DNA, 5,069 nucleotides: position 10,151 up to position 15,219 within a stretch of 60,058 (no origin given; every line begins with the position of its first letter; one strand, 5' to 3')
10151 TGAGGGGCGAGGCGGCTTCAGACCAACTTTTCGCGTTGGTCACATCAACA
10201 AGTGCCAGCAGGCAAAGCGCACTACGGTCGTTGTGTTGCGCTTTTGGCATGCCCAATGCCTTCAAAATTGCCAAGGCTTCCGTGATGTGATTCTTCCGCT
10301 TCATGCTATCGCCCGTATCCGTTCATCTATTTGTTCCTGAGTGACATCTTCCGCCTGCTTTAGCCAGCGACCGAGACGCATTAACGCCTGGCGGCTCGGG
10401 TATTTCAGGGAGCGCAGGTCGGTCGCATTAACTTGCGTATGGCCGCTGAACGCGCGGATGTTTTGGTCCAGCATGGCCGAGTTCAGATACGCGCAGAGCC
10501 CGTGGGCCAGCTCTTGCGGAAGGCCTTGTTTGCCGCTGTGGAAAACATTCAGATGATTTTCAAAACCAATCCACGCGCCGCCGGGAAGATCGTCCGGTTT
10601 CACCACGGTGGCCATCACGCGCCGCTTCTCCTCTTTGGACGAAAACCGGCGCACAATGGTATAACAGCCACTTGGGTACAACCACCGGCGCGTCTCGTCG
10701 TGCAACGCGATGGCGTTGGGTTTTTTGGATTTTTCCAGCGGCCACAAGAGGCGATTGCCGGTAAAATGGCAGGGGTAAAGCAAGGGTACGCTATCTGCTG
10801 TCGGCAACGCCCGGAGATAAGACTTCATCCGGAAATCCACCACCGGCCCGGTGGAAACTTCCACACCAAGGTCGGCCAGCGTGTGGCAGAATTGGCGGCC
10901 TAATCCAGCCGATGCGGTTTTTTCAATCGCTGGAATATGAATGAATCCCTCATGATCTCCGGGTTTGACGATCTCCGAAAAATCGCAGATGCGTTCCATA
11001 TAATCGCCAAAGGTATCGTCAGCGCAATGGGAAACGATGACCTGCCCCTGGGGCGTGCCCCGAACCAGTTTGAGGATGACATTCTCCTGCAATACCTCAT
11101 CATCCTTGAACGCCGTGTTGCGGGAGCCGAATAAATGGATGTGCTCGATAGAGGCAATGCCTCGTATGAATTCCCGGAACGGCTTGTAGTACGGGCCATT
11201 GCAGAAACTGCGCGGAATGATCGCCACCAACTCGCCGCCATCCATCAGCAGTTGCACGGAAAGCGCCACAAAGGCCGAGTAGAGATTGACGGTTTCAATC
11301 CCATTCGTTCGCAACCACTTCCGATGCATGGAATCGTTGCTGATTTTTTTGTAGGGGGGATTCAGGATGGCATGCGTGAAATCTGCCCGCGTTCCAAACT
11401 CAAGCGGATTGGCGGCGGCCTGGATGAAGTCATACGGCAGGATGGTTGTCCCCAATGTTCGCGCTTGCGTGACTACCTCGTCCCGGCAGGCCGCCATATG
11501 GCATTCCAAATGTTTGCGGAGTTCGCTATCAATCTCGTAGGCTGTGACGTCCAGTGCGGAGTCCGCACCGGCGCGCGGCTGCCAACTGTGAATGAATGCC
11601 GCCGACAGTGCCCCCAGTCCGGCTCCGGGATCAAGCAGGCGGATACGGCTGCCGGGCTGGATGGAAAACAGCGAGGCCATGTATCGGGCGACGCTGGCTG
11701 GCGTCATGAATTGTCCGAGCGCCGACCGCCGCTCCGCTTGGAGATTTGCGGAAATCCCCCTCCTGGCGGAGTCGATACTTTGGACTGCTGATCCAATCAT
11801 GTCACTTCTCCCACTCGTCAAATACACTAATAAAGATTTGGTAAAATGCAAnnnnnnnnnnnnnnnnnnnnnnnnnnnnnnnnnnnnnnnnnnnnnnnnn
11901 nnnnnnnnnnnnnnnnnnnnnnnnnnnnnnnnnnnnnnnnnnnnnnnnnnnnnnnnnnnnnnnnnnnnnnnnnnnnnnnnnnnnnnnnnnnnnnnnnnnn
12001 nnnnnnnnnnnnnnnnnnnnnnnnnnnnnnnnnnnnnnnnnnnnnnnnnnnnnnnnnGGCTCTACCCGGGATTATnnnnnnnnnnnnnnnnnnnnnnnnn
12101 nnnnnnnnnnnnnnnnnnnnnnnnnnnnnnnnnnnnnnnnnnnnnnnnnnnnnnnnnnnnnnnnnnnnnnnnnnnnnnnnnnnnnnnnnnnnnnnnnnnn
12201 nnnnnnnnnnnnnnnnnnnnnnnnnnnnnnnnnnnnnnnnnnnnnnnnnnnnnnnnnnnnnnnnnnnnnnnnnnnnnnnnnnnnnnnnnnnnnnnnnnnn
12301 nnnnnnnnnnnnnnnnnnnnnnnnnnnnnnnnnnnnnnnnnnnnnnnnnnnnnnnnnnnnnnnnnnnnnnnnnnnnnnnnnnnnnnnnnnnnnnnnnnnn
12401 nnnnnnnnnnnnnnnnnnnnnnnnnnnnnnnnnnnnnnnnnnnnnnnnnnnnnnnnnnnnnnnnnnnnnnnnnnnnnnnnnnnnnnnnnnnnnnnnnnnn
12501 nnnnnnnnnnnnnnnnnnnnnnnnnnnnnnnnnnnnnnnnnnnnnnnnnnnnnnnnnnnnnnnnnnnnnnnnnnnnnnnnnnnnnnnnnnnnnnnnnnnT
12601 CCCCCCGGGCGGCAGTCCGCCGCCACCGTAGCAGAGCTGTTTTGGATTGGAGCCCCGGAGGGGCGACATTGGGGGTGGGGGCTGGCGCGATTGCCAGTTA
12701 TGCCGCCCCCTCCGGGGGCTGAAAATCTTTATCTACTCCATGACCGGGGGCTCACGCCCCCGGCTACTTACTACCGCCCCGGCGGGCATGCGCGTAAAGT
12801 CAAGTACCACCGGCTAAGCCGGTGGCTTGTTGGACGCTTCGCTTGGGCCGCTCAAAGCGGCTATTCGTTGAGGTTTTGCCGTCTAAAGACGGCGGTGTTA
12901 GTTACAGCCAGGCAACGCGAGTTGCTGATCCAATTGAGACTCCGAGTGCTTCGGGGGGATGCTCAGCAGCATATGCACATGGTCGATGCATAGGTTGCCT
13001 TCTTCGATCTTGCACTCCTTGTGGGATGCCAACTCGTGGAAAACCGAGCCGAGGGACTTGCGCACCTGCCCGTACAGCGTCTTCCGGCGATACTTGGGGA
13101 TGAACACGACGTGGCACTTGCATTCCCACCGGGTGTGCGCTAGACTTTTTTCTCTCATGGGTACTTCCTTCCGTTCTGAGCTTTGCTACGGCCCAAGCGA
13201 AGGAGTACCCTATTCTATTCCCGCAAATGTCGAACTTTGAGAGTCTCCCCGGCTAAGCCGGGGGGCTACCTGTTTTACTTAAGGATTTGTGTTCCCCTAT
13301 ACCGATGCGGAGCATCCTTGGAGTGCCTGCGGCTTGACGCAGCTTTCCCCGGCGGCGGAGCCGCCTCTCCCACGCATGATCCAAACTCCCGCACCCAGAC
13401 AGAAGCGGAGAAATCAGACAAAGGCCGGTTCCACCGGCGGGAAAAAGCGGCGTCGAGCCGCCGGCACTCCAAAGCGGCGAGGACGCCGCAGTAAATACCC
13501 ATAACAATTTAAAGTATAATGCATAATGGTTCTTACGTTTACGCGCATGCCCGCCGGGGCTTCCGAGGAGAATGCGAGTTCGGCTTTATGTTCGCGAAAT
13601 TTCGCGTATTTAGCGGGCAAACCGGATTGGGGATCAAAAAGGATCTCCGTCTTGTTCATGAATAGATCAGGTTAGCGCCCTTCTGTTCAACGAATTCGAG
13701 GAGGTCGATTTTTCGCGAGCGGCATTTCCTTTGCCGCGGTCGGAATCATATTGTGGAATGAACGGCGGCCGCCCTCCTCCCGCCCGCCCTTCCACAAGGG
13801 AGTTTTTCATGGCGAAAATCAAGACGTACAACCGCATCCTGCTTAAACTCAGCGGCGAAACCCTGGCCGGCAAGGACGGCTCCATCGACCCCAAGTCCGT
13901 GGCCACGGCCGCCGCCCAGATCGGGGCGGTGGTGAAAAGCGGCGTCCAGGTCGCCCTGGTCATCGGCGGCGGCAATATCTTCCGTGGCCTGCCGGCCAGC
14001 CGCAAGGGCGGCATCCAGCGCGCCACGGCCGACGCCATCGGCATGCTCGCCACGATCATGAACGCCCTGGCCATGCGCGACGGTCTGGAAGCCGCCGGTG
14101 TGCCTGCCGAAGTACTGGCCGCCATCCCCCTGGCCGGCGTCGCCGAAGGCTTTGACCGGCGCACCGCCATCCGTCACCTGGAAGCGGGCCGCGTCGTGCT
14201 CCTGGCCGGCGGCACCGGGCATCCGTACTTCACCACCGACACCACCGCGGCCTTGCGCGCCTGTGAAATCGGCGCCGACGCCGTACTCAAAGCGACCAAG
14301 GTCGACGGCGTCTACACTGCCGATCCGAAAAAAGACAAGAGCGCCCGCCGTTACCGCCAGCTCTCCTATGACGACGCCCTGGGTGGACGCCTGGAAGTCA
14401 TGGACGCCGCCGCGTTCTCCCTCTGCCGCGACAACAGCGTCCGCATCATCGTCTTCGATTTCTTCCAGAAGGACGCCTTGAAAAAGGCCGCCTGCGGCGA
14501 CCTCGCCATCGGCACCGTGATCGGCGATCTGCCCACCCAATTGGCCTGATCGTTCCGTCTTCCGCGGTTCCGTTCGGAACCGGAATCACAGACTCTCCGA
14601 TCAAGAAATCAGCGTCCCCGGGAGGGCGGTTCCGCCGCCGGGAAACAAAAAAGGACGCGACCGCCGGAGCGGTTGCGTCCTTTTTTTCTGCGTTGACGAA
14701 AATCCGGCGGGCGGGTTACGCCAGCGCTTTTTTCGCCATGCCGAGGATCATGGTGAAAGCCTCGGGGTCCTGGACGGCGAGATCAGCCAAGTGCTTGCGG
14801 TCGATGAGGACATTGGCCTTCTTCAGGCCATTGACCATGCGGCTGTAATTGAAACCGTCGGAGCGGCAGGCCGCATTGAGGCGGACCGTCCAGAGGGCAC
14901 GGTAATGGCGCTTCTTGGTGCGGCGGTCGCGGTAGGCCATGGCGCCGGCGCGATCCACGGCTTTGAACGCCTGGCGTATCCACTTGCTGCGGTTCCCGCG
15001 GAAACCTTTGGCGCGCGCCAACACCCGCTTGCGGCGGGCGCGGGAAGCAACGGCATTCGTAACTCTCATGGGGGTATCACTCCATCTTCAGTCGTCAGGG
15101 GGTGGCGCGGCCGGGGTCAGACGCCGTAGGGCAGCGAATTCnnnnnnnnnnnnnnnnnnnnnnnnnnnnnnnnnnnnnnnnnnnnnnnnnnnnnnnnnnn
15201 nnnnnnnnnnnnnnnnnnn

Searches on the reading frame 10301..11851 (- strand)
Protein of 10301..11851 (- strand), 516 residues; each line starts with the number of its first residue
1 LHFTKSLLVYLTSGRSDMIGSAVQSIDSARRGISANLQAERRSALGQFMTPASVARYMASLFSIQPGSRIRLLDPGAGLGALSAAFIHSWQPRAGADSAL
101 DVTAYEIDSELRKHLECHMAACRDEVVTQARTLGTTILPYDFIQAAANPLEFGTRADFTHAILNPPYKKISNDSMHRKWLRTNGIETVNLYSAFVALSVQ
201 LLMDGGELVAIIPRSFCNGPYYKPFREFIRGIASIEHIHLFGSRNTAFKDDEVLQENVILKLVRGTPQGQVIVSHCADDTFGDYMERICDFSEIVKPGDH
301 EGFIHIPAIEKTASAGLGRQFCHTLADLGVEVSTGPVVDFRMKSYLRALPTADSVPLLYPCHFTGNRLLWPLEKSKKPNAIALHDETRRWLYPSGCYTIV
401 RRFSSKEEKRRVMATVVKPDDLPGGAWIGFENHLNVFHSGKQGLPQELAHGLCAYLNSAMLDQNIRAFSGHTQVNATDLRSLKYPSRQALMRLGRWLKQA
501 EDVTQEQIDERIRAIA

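Call 13: search_protein_families(library=pfam, proteins=[window:10301-11851:-])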
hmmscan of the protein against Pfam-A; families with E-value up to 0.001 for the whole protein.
window:10301-11851:- (516 aa): 1 family
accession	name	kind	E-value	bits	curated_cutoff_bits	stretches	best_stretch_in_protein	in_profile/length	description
PF07669.17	Eco57I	-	3.6e-10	40.6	25.3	1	153-243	70-167/171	Eco57I restriction-modification methylase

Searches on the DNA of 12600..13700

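Call 55: search_rna_families(source=window, start=12600, end=13700, threshold=evalue, max_evalue=10, show_alignments=3)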
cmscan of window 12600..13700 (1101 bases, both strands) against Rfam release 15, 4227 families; matches with E-value up to 10: 9.
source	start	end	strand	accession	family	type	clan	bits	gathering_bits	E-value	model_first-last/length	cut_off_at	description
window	12744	12788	+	RF01687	Acido-Lenti-1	Gene; sRNA;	-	34.5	37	7.6e-06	1-46/46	no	Acido-Lenti-1 RNA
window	13317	13473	-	RF00883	MIR820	Gene; miRNA;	-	33.8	196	0.0015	1-191/191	no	MIR820 microRNA precursor family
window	12652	12724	+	RF02801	PyrR201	Gene; snRNA; snoRNA; HACA-box;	-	21.4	49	0.61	1-68/68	no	Pyrobaculum sRNA 201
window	13317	13472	-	RF03398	mir-3552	Gene; miRNA;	-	19.1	120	0.78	1-105/105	no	mir-3552 microRNA precursor family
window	13309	13382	-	RF00504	Glycine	Cis-reg; riboswitch;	CL00125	16.2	32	4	1-94/94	no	Glycine riboswitch aptamer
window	13140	13202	+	RF02219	ZNRD1-AS1_2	Gene; lncRNA;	-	15.7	60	0.49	1-76/76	no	ZNRD1 antisense RNA 1 conserved region 2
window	12801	12846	-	RF00370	sroD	Gene; sRNA;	-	15.7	50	4.4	1-86/86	no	sroD RNA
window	12652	12669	-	RF01687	Acido-Lenti-1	Gene; sRNA;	-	14.6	37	1.9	28-45/46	no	Acido-Lenti-1 RNA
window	13245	13265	+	RF02225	sX6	Gene; sRNA;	-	9.7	40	7.2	297-318/342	no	Proteobacterial sRNA sX6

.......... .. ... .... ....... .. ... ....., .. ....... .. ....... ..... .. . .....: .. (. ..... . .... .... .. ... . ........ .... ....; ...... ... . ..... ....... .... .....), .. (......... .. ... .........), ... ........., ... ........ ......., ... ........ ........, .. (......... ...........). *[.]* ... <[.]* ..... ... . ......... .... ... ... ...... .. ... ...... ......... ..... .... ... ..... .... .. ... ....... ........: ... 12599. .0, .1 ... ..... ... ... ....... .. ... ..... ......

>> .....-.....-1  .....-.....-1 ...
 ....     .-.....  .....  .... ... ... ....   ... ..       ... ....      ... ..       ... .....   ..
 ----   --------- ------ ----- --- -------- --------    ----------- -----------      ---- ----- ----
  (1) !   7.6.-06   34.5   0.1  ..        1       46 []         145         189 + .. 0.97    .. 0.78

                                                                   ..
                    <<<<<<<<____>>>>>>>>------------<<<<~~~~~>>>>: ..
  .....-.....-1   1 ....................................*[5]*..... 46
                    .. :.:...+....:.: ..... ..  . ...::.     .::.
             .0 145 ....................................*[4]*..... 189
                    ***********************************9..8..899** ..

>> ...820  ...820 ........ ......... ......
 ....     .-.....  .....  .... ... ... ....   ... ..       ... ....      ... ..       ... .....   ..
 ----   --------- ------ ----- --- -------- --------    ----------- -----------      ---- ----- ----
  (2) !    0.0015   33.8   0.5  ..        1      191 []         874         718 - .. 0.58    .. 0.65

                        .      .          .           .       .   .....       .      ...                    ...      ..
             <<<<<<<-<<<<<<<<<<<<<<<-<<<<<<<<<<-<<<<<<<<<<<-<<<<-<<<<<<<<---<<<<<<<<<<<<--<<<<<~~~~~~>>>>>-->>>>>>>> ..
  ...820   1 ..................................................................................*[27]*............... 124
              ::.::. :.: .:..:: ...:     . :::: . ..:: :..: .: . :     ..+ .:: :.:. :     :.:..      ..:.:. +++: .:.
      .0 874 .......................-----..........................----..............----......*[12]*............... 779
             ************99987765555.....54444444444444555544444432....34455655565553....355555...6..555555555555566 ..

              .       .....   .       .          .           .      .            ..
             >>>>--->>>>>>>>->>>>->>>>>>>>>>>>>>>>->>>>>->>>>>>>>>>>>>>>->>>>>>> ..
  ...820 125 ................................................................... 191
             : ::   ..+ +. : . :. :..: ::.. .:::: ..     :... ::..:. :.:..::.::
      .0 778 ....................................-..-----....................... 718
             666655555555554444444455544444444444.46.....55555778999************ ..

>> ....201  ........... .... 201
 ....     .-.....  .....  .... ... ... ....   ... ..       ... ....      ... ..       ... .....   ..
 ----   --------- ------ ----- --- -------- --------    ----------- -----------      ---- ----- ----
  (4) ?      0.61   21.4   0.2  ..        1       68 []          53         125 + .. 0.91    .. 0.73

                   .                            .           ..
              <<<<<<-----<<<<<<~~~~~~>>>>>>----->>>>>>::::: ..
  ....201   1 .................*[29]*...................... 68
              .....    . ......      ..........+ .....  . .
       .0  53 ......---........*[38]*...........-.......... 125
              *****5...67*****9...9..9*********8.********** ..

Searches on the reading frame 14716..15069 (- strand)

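Call 57: search_protein_families(library=pfam, proteins=[window:14716-15069:-], max_evalue=0.001)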
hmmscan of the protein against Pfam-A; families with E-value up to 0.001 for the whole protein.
window:14716-15069:- (117 aa): 1 family
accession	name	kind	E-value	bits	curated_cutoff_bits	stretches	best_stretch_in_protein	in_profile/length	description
PF00453.23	Ribosomal_L20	-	4.2e-39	133.4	30.8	1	2-107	1-106/107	Ribosomal protein L20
